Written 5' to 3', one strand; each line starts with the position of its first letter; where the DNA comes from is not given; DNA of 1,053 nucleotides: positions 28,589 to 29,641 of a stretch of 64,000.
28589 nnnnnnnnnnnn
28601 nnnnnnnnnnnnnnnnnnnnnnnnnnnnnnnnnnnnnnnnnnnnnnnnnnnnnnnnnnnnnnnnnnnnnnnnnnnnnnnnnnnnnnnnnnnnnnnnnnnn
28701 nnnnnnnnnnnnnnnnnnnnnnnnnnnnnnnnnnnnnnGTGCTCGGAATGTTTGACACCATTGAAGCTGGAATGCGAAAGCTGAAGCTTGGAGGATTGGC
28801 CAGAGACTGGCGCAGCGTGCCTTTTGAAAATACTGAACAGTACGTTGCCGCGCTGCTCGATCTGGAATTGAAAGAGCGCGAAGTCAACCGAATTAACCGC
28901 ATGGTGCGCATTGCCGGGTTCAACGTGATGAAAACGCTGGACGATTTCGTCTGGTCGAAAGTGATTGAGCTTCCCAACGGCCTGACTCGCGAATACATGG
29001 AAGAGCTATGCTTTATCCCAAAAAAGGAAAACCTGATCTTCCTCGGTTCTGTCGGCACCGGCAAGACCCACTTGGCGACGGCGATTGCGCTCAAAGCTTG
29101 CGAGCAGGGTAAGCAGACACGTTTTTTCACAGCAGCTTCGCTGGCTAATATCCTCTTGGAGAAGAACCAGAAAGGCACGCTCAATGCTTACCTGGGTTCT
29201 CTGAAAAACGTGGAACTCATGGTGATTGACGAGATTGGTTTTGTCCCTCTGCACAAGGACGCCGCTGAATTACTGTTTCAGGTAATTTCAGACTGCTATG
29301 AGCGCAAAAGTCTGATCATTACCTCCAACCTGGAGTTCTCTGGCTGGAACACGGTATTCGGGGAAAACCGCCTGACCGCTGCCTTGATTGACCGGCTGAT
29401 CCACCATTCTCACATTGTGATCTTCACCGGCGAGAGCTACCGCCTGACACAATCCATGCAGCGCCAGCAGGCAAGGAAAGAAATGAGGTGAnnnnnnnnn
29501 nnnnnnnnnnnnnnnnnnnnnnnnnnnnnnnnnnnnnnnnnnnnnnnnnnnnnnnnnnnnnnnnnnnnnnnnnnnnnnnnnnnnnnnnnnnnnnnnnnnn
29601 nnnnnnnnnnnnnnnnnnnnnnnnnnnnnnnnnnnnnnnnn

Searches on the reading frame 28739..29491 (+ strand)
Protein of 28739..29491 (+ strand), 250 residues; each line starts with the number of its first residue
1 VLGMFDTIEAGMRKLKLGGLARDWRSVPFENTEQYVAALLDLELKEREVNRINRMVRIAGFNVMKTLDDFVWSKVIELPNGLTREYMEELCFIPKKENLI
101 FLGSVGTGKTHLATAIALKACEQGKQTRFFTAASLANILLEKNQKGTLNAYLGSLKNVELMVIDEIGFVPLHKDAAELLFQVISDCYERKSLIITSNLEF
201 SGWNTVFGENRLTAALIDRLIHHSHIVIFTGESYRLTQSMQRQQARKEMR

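Call 37: search_protein_families(library=ncbifam, proteins=[window:28739-29491:+], max_evalue=1e-10)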
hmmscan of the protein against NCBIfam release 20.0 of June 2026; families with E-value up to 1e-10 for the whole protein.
window:28739-29491:+ (250 aa): 9 families
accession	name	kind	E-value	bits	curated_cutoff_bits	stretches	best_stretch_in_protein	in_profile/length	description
NF038214.1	IS21_help_AAA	equivalog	1.3e-70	237.7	200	1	31-237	26-231/232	IS21-like element helper ATPase IstB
NF006616.1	PRK09183.1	subfamily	2.7e-58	197.2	300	1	34-241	39-247/253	IS21-like element helper ATPase IstB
NF005098.0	PRK06526.1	subfamily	1.3e-57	195.2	296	1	32-239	46-252/266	transposase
NF006038.0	PRK08181.1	subfamily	3.1e-35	121.8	317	1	34-246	45-257/271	transposase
NF005992.0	PRK08116.1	subfamily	1.6e-22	80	189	1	81-248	98-265/269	hypothetical protein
NF005304.0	PRK06835.1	equivalog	1.6e-20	73.5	215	1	94-243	181-328/330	ATP-binding protein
NF005931.1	PRK07952.1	equivalog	6.5e-14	52.1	357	1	95-236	98-239/246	replicative helicase loader DnaC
TIGR00362.1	DnaA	equivalog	1e-12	47.9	343.9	1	59-196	102-240/437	chromosomal replication initiator protein DnaA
NF009043.0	PRK12377.1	subfamily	1.4e-12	47.8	389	1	97-242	102-245/248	ATP-binding protein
